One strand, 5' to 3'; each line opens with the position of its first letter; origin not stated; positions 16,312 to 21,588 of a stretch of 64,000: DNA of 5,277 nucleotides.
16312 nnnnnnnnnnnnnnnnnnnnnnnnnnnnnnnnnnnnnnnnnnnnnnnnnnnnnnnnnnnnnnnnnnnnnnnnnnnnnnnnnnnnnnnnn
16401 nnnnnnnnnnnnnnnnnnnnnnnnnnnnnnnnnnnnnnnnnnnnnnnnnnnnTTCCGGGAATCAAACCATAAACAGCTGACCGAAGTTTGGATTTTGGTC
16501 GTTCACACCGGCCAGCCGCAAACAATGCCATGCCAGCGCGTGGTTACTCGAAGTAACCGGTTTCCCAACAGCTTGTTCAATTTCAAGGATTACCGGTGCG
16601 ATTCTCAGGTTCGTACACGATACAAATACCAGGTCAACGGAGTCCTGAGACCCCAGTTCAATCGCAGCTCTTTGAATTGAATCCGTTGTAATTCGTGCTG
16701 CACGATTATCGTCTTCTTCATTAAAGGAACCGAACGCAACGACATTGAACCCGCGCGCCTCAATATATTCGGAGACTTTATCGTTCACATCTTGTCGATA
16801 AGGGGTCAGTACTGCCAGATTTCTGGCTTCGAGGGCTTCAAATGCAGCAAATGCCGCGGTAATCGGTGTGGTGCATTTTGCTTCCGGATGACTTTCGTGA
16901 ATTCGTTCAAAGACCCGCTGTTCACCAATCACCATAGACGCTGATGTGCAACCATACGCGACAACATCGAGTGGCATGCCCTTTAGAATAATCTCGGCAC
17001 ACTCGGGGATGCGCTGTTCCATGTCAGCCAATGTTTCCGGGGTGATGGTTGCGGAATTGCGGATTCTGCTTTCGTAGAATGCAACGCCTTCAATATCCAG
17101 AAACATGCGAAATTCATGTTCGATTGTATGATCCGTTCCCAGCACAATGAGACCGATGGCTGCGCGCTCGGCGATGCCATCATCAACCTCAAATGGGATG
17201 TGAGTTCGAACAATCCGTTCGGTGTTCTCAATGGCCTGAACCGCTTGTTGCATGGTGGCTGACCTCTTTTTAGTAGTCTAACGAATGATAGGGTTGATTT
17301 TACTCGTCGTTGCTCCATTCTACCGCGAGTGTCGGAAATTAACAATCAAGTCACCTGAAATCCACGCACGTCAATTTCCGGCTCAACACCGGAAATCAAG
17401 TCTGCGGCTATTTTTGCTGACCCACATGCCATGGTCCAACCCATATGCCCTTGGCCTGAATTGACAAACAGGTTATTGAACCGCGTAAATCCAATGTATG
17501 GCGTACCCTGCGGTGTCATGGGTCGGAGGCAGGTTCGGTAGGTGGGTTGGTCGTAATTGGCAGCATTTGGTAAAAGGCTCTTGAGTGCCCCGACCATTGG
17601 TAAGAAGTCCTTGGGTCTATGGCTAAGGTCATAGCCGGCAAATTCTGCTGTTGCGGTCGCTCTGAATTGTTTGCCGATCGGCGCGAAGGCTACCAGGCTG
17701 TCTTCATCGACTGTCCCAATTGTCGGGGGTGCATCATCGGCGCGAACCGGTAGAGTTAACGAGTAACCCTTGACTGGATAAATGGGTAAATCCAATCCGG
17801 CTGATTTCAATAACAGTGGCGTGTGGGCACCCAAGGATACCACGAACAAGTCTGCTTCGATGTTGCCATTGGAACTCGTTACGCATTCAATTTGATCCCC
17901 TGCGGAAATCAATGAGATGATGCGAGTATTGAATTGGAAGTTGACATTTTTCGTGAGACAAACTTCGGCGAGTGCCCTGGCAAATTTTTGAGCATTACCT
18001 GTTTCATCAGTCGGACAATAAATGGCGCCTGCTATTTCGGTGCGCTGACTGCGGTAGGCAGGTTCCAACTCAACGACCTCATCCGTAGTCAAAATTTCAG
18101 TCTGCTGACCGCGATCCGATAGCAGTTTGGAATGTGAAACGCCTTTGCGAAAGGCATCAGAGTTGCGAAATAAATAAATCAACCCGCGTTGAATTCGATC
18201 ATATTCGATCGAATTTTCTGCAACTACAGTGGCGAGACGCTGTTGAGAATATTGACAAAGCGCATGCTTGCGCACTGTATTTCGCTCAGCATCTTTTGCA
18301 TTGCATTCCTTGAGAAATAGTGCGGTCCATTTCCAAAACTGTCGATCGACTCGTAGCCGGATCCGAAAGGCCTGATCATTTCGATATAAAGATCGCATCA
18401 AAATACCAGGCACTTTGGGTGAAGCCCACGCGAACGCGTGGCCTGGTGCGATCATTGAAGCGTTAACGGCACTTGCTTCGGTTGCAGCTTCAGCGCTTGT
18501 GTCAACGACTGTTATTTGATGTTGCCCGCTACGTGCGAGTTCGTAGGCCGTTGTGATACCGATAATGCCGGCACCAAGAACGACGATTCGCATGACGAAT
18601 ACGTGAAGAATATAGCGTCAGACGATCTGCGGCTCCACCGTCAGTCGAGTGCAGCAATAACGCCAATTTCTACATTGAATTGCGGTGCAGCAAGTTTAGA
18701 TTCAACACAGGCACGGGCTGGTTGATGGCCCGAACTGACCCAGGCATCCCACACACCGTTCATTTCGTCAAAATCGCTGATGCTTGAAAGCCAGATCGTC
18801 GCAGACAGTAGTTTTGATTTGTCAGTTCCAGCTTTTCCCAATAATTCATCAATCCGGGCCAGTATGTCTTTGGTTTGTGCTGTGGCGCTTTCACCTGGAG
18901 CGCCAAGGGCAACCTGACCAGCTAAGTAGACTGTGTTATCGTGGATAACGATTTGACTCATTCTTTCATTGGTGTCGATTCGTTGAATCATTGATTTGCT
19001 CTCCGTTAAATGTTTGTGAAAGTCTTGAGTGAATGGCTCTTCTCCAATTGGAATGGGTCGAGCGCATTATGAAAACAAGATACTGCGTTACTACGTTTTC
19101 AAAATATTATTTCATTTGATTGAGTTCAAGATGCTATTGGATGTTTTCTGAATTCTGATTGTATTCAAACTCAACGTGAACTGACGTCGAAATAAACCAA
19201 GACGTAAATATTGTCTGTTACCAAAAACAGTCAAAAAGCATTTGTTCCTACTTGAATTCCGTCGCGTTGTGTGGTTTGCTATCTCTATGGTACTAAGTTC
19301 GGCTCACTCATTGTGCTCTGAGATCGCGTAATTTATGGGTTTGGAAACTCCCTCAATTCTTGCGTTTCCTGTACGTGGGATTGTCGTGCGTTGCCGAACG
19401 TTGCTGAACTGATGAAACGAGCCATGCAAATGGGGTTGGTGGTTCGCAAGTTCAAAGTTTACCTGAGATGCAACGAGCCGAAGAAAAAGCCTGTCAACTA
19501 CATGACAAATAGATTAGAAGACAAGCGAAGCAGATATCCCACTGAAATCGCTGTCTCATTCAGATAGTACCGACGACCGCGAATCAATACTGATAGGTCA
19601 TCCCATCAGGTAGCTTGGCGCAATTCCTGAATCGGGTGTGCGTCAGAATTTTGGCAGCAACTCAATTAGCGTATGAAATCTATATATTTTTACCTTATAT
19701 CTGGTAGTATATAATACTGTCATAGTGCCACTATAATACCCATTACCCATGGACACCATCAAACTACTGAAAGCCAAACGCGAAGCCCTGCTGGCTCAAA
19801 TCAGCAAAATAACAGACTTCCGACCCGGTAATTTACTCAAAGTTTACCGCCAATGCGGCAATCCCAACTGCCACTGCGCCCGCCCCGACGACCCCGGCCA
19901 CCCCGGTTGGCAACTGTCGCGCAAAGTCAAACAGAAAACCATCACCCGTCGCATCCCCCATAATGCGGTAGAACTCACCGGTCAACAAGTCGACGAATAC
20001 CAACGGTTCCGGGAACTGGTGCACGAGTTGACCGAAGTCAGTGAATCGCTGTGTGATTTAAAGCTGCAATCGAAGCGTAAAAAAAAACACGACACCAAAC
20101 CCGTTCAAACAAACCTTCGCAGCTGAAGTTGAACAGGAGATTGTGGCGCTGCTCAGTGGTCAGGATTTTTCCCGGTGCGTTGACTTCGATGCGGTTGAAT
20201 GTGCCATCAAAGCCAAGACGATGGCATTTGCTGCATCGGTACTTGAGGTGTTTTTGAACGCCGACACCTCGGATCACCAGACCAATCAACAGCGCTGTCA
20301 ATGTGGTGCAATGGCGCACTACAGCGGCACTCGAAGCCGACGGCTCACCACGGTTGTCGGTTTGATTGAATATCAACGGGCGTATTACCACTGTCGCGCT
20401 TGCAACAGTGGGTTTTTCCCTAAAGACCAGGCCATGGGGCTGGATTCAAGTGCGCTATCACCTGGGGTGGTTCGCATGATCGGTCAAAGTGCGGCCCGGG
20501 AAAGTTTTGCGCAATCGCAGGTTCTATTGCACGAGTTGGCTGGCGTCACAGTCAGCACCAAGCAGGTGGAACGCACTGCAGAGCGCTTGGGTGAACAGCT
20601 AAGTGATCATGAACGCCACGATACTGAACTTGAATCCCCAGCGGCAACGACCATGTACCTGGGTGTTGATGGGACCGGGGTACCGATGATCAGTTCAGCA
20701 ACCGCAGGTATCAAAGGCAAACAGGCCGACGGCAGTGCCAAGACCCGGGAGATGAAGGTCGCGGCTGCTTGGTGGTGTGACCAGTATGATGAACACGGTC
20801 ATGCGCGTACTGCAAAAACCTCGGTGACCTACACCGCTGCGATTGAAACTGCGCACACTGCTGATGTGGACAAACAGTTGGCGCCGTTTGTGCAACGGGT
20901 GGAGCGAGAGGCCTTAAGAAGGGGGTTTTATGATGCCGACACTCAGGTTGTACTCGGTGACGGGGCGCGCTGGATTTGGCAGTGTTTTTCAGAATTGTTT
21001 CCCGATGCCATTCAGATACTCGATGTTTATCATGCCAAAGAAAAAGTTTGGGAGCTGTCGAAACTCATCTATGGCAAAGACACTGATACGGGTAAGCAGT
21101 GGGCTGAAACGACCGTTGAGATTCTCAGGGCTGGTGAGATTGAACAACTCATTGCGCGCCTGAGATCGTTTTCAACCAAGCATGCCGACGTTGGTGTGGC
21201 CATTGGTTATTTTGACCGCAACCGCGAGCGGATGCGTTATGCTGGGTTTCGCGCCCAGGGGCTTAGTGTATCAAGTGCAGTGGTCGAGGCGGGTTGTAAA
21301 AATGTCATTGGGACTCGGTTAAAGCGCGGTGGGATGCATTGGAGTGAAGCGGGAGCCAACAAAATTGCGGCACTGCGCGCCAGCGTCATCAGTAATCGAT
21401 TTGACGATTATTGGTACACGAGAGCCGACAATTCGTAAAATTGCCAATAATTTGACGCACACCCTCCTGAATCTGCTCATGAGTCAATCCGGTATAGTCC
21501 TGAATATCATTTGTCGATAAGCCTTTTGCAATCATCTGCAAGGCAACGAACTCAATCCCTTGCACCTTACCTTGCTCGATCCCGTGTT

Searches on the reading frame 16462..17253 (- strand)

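Call 23: search_protein_families(library=pfam, proteins=[window:16462-17253:-], max_evalue=0.0001)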
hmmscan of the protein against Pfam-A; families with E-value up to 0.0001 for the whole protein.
window:16462-17253:- (263 aa): 2 families
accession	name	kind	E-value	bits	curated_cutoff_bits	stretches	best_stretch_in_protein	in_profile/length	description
PF17645.6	Amdase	-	1e-23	84.7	25.9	1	68-261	33-228/228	Arylmalonate decarboxylase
PF01177.27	Asp_Glu_race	-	4.4e-06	27.1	31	1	72-244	43-211/211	Asp/Glu/Hydantoin racemase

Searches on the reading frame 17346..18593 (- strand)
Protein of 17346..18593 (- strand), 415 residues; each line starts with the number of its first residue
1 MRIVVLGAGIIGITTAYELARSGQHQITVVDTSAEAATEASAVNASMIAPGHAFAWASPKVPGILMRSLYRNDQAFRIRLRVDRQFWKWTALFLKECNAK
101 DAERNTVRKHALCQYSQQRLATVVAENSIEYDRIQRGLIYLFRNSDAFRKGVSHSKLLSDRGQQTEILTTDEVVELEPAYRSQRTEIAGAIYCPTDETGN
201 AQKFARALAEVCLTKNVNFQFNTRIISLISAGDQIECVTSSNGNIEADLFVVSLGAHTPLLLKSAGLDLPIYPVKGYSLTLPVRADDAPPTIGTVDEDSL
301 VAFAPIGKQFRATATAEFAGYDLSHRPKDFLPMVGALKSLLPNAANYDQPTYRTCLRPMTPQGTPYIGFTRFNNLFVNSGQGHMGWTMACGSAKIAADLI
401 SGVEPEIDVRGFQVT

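Call 23: search_protein_families(library=pfam, proteins=[window:17346-18593:-], max_evalue=0.0001)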
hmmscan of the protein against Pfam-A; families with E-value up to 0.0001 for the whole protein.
window:17346-18593:- (415 aa): 4 families
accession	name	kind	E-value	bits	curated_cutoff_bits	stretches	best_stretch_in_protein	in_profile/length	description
PF01266.30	DAO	-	6.3e-62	210.6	27.9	1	2-399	1-353/353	FAD dependent oxidoreductase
PF07992.20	Pyr_redox_2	-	8.1e-09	35.7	26.1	0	202-268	183-250/291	Pyridine nucleotide-disulphide oxidoreductase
PF03486.20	HI0933_like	-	2.8e-05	24.1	50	0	188-258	98-166/244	HI0933-like protein Rossmann domain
PF03721.20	UDPG_MGDP_dh_N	-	9.1e-05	22.5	27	0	1-40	1-39/187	UDP-glucose/GDP-mannose dehydrogenase family, NAD binding domain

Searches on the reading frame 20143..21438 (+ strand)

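Call 23: search_protein_families(library=pfam, proteins=[window:20143-21438:+], max_evalue=0.0001)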
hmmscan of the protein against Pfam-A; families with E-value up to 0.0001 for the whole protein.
window:20143-21438:+ (431 aa): 1 family
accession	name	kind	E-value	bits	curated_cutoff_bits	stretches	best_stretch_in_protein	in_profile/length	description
PF06782.17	UPF0236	-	5.4e-12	45.7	24.3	1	63-415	52-385/400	Uncharacterised protein family (UPF0236)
